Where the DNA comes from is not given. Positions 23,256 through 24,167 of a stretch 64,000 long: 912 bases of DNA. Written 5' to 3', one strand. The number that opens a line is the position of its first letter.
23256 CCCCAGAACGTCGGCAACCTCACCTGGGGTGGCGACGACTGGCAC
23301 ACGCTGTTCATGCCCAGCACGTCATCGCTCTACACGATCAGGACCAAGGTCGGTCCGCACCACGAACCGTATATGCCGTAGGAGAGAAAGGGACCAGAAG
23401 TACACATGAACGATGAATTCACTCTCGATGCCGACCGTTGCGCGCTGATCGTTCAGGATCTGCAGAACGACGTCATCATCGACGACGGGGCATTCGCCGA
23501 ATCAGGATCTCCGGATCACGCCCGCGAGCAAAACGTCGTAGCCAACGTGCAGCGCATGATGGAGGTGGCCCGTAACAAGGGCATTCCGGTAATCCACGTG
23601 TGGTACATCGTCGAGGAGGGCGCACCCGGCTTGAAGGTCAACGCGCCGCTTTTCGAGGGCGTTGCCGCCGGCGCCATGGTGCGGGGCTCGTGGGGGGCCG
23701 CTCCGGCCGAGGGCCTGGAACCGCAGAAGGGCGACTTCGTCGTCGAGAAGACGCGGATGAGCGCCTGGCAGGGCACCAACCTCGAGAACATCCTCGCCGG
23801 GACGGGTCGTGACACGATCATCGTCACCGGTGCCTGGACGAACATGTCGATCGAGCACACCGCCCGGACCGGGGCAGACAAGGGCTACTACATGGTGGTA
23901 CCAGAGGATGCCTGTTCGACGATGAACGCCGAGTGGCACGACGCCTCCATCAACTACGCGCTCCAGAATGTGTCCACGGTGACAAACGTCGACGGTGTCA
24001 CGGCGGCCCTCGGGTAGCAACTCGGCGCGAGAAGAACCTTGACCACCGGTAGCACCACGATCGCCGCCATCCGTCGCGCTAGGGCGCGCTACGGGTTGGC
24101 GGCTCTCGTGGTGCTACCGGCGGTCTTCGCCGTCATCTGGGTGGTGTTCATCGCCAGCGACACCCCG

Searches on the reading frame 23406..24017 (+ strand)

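Call 33: search_protein_families(library=ncbifam, proteins=[window:23406-24017:+], max_evalue=0.00001)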
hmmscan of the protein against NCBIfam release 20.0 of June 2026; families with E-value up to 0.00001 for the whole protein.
window:23406-24017:+ (203 aa): 3 families
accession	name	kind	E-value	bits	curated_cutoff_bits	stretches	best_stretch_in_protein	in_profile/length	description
NF008517.0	PRK11440.1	equivalog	3e-24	86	195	1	6-202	3-188/188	hydrolase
TIGR03614.1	RutB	equivalog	2.2e-20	73.2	377.95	1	5-181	9-198/226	pyrimidine utilization protein B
NF050097.1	BiurAmidohydBiuH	equivalog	2.8e-17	62.9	370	1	7-184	14-200/221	biuret amidohydrolase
